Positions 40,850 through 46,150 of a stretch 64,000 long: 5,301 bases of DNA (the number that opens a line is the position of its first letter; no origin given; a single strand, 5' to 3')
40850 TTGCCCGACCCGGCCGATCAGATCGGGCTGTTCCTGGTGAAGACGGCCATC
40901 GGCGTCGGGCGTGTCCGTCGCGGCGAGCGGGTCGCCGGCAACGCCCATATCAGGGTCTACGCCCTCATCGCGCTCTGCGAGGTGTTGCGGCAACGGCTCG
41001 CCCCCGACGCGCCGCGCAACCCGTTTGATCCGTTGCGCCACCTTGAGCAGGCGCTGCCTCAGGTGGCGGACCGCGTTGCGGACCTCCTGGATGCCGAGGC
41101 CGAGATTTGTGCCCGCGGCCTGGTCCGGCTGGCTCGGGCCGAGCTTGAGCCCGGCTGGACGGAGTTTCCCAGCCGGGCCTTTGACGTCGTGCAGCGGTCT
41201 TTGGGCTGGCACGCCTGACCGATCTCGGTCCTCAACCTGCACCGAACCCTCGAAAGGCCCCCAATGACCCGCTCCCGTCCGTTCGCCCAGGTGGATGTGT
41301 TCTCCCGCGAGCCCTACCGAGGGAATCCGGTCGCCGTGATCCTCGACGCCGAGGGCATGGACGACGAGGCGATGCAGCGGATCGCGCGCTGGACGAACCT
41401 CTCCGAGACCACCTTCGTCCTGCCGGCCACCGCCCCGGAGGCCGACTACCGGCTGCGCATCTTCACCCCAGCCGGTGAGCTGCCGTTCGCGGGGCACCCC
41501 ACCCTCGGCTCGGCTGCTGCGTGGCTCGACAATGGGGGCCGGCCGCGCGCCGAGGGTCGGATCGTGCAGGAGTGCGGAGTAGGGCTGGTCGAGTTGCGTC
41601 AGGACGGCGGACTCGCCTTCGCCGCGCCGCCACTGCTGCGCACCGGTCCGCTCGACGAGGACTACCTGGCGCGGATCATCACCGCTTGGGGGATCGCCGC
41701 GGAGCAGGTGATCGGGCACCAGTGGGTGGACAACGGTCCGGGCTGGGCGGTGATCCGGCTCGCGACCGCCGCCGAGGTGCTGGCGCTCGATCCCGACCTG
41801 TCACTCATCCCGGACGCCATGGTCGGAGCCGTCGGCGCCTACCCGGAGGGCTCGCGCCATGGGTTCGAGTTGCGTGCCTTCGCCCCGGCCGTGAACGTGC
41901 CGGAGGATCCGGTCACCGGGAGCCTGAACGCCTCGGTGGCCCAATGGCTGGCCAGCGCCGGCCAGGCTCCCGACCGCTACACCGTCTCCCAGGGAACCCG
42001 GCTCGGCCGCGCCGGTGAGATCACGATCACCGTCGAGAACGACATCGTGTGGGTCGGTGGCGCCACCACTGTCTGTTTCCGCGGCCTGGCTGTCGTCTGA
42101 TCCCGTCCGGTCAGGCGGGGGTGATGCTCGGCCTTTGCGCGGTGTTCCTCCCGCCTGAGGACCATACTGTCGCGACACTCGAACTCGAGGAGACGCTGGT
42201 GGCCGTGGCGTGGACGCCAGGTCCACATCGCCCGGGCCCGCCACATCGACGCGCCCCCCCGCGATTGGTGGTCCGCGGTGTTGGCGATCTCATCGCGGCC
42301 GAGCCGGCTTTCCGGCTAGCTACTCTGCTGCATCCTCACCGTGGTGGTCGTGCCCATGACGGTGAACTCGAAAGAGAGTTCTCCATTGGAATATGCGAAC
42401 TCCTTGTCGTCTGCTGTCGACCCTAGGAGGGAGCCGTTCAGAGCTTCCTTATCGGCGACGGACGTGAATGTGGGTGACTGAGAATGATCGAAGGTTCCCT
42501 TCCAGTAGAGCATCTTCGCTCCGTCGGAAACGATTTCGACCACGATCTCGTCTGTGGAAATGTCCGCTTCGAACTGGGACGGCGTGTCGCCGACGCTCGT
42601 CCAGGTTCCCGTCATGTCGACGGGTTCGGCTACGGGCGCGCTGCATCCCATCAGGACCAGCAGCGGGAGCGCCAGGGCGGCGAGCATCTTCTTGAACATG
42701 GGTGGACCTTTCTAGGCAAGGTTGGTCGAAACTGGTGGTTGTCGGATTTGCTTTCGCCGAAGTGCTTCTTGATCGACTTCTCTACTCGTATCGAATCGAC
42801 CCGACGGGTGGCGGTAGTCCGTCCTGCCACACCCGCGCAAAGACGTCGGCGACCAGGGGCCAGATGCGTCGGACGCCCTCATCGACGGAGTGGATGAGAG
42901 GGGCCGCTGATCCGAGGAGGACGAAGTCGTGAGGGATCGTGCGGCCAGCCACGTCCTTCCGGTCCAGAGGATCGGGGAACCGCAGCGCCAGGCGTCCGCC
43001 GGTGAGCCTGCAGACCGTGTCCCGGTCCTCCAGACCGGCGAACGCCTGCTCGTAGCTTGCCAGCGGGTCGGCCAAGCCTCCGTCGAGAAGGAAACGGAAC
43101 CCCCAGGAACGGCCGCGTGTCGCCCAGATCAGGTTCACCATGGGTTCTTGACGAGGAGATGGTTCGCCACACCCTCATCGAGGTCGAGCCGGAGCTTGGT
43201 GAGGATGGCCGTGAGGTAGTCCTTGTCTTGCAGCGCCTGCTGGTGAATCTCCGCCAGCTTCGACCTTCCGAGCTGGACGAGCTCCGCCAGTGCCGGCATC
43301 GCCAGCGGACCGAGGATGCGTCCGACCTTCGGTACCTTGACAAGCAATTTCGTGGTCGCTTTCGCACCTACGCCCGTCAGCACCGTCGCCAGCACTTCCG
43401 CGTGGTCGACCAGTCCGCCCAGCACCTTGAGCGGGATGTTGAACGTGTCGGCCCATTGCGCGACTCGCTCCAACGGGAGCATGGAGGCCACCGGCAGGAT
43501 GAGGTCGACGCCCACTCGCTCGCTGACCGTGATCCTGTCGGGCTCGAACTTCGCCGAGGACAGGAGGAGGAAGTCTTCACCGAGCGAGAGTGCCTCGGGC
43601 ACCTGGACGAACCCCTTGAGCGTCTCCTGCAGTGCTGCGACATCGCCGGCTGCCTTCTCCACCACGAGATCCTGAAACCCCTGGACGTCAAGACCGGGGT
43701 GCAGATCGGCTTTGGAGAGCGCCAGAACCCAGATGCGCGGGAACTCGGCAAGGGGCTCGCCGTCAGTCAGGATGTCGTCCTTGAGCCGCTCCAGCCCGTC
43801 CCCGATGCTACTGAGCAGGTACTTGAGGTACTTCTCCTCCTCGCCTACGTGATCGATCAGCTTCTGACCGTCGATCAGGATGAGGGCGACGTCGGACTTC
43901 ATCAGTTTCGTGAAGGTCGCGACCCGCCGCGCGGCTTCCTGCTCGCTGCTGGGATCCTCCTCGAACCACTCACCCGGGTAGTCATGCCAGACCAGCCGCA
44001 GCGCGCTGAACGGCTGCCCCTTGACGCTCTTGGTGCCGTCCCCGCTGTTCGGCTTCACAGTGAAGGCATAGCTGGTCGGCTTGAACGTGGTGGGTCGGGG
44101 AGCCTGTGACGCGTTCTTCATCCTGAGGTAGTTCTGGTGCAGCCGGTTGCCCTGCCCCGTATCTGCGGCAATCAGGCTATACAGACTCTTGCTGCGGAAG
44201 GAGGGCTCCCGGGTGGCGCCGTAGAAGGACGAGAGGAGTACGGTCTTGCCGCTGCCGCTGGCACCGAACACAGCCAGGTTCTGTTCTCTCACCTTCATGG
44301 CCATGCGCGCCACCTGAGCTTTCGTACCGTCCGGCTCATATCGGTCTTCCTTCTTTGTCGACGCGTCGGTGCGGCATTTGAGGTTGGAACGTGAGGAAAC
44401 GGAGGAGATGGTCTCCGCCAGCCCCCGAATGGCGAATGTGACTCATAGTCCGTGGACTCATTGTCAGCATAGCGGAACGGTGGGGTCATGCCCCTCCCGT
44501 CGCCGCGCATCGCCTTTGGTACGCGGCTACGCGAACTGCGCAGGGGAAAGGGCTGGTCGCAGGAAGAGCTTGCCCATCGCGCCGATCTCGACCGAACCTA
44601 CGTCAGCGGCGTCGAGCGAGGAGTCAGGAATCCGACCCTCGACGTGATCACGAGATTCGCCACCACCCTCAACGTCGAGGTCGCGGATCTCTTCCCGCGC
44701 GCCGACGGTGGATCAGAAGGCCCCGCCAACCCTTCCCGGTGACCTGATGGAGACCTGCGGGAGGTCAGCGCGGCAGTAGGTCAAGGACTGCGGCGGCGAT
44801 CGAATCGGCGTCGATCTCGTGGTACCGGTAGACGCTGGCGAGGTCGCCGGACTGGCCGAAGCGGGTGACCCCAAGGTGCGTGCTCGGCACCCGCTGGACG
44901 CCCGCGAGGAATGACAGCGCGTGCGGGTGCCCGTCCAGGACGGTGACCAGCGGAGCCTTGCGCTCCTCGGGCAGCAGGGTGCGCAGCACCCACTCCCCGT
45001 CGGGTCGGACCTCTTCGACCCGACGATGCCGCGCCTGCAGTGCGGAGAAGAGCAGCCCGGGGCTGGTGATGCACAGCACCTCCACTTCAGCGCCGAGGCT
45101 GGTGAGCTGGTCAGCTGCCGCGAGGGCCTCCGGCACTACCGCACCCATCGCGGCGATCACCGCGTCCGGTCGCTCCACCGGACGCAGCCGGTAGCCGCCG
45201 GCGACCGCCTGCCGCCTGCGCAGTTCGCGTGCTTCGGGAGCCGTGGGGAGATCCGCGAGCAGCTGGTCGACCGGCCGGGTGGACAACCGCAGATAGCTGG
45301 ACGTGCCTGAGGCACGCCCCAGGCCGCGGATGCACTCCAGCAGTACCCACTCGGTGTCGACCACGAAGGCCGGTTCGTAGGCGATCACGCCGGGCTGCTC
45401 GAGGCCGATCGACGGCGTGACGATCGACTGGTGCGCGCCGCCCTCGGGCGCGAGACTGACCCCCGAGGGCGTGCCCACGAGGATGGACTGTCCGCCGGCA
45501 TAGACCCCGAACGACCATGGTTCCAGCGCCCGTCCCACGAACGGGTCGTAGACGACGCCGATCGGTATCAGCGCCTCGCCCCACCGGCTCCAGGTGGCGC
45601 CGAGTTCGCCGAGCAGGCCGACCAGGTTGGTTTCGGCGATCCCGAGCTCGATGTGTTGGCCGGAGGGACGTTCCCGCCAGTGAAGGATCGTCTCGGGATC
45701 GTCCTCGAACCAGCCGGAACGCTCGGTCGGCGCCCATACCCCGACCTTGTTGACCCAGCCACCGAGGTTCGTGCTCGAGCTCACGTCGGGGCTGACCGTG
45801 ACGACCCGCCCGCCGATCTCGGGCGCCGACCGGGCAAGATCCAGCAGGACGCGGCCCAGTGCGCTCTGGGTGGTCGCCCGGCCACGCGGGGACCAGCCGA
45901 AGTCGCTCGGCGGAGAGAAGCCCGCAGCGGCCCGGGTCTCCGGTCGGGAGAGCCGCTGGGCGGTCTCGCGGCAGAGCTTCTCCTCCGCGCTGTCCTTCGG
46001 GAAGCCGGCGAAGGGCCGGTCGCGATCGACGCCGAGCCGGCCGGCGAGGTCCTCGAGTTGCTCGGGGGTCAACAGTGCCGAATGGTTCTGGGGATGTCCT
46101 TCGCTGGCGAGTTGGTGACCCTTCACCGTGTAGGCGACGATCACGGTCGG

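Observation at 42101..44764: Low-GC islet: an R-M-type controller (C) protein with C-boxes whose only cargo is a GTPase-like gene pair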

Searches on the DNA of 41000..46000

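Call 94: search_rna_families(source=window, start=41000, end=46000, threshold=evalue, max_evalue=0.1)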
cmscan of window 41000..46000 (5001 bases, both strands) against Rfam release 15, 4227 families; matches with E-value up to 0.1: 0.
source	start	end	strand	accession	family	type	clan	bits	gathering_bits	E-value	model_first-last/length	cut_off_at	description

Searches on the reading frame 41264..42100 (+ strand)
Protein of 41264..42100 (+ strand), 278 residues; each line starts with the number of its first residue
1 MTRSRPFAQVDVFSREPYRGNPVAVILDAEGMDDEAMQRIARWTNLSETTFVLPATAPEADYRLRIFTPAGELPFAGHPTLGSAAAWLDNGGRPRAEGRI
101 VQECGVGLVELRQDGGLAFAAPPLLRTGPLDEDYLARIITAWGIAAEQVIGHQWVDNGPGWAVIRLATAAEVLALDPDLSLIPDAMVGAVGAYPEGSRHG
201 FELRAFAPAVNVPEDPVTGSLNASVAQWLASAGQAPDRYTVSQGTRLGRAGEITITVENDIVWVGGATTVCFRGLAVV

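Call 3: search_protein_families(library=pfam, proteins=[window:41264-42100:+], max_evalue=0.1)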
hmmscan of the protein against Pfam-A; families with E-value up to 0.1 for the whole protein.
window:41264-42100:+ (278 aa): 2 families
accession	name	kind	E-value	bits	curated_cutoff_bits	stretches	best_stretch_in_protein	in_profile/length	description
PF02567.21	PhzC-PhzF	-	8.1e-60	203.1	27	1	10-272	1-271/281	Phenazine biosynthesis-like protein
PF05544.16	Pro_racemase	-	0.00064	19.3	27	1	46-112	53-121/325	Proline racemase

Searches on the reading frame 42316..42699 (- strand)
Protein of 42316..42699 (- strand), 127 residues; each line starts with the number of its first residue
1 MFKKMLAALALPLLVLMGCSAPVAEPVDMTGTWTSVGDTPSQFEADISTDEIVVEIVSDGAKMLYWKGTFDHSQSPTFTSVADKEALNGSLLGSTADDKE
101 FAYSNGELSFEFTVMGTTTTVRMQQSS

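Call 3: search_protein_families(library=pfam, proteins=[window:42316-42699:-], max_evalue=0.1)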
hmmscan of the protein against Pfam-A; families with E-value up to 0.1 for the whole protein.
window:42316-42699:- (127 aa): 0 families

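Call 4: search_protein_families(library=padloc, proteins=[window:42316-42699:-], max_evalue=0.1)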
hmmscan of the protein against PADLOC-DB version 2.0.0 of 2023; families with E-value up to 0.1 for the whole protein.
window:42316-42699:- (127 aa): 0 families

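Call 5: search_protein_families(library=ncbifam, proteins=[window:42316-42699:-], max_evalue=0.1)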
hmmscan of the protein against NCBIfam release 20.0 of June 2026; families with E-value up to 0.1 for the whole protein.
window:42316-42699:- (127 aa): 1 family
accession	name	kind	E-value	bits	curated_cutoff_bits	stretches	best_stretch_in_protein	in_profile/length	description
NF033554.9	floc_PepA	equivalog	0.00016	21.6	80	1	3-121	1-108/261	flocculation-associated PEP-CTERM protein PepA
